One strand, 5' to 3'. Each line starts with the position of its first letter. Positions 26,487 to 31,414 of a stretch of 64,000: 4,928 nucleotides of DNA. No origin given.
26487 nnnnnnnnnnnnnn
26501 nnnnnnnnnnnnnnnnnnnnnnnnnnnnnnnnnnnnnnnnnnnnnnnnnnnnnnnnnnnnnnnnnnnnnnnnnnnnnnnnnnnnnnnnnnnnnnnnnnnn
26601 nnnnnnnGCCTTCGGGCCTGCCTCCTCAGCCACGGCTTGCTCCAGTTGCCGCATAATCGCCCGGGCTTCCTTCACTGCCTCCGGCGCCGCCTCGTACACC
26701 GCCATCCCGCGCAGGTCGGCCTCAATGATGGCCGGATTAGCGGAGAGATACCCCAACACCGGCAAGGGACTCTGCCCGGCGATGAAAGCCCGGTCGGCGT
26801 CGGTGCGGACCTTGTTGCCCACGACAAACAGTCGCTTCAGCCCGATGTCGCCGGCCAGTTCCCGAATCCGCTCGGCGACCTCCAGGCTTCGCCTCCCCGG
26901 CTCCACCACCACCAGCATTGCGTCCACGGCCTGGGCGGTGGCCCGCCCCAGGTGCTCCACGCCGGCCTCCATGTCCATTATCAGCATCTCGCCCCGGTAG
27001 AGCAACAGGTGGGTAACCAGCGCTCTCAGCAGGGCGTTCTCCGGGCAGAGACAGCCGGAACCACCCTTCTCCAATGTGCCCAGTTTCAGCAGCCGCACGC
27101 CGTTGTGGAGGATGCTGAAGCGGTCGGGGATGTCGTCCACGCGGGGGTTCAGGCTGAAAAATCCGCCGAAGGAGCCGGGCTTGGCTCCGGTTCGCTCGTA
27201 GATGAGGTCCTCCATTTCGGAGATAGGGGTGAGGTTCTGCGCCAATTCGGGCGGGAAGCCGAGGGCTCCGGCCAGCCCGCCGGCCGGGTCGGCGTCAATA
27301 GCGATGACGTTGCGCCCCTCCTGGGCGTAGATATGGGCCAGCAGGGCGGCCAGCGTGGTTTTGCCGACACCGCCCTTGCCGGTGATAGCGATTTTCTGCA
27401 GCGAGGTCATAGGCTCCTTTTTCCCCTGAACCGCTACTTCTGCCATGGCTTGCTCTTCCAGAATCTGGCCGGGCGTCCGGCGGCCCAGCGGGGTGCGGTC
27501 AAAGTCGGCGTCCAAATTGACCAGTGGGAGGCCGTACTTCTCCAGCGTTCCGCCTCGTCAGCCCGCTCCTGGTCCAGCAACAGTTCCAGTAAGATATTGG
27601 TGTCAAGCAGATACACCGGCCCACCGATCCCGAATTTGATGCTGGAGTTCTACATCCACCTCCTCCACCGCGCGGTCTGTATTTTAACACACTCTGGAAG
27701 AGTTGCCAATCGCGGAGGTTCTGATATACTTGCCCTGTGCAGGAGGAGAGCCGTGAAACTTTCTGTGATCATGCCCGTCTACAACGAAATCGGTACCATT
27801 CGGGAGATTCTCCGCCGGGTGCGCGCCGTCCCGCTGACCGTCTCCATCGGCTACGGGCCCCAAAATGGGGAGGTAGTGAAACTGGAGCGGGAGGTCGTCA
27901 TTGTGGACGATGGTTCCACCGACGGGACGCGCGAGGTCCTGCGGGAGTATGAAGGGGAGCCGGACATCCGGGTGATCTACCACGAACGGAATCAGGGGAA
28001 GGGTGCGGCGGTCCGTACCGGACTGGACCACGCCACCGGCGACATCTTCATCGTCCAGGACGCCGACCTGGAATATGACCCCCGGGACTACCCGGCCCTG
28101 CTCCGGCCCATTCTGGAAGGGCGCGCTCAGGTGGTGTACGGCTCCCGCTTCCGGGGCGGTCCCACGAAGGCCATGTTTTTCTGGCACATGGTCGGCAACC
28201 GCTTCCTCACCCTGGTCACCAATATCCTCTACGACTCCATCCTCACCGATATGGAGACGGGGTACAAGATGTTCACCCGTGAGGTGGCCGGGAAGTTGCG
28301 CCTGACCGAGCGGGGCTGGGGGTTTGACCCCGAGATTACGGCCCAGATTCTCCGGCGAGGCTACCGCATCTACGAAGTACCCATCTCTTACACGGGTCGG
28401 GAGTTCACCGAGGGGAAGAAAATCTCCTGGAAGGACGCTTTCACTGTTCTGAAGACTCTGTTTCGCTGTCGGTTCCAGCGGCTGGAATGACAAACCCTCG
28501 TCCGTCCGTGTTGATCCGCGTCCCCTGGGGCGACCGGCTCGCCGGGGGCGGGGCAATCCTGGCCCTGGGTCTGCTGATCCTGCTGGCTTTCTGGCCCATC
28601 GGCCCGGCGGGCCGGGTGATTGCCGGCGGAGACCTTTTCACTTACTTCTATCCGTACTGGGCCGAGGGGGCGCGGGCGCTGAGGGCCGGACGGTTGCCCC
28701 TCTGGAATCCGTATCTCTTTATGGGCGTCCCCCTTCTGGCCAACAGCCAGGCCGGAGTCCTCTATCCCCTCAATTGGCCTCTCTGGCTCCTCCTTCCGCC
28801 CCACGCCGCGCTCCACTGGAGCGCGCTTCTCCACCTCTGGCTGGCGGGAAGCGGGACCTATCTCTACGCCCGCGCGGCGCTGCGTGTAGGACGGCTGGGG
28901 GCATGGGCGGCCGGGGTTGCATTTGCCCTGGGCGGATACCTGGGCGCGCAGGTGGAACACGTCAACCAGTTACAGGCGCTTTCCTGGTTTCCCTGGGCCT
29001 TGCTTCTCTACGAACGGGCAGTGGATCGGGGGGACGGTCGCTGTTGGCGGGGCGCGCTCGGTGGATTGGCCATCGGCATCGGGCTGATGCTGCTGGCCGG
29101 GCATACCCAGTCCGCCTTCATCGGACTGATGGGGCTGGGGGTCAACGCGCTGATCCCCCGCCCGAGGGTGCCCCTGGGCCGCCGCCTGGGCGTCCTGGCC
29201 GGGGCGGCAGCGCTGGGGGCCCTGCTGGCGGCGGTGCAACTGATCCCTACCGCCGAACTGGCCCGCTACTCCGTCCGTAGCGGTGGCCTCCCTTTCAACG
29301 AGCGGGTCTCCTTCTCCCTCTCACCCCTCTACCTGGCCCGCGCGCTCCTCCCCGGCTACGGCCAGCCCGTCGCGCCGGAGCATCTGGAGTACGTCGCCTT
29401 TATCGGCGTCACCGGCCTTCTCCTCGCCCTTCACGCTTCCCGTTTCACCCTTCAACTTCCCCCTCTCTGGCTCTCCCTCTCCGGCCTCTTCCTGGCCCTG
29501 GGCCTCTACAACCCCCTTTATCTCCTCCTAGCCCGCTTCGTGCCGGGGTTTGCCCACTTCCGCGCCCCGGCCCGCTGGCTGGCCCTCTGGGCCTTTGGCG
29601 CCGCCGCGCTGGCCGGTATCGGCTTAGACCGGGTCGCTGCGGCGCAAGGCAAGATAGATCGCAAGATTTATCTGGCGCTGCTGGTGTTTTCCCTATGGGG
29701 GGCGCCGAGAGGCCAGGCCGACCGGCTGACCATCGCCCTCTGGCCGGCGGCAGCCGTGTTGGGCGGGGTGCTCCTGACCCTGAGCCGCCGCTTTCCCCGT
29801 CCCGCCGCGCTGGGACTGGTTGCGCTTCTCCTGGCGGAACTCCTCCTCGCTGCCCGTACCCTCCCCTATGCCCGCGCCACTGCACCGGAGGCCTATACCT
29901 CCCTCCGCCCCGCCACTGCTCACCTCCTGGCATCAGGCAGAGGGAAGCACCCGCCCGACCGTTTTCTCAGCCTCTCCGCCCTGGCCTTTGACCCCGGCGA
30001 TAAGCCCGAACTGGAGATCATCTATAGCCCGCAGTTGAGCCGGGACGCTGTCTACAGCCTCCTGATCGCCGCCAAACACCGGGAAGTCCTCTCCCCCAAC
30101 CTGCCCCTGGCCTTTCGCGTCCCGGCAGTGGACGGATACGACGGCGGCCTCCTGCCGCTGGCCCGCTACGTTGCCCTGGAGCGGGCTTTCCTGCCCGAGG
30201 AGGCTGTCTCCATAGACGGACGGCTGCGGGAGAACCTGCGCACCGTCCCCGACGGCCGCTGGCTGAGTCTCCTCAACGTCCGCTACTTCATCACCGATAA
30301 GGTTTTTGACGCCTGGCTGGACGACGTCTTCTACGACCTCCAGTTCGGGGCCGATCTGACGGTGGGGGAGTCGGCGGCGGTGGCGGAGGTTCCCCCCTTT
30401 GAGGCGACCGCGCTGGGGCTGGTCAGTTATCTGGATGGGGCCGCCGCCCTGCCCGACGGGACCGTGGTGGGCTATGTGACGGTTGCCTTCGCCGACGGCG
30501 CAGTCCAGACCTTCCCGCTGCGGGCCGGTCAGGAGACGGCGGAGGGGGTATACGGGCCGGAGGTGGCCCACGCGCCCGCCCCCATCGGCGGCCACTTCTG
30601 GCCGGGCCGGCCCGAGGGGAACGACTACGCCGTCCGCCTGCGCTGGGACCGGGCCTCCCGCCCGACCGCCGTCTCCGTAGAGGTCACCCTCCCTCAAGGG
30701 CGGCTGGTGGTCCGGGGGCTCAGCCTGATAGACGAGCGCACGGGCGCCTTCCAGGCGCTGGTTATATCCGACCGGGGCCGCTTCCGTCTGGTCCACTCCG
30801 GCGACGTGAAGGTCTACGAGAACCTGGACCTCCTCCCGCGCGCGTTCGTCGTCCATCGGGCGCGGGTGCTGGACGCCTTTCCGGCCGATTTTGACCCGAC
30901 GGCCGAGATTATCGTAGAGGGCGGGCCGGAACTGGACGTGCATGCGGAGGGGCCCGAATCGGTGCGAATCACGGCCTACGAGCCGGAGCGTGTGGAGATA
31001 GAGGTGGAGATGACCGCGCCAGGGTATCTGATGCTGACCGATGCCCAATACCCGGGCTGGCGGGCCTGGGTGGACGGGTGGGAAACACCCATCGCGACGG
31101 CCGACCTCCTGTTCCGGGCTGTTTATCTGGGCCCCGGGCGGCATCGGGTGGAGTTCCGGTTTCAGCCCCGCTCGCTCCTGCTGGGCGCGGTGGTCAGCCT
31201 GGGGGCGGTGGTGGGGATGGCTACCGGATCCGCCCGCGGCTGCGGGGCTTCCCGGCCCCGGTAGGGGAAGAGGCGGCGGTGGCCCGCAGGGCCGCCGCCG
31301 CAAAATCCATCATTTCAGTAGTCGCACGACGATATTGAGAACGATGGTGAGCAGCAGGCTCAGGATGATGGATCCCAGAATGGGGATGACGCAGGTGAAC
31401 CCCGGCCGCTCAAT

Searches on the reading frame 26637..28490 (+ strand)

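Call 83: search_protein_families(library=pfam, proteins=[window:26637-28490:+], max_evalue=0.00001)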
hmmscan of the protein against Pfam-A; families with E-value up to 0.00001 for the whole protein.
window:26637-28490:+ (617 aa): 1 family
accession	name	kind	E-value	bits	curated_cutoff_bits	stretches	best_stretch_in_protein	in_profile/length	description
PF00535.33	Glycos_transf_2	-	2.7e-35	122.2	23.3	1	376-553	1-166/168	Glycosyl transferase family 2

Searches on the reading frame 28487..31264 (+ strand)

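Call 83: search_protein_families(library=pfam, proteins=[window:28487-31264:+], max_evalue=0.00001)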
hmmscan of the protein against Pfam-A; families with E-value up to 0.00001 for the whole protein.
window:28487-31264:+ (925 aa): 1 family
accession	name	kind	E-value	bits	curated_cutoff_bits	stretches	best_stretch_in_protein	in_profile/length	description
PF09586.16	YfhO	-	2.5e-12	46.4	28.5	1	825-904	755-835/835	Bacterial membrane protein YfhO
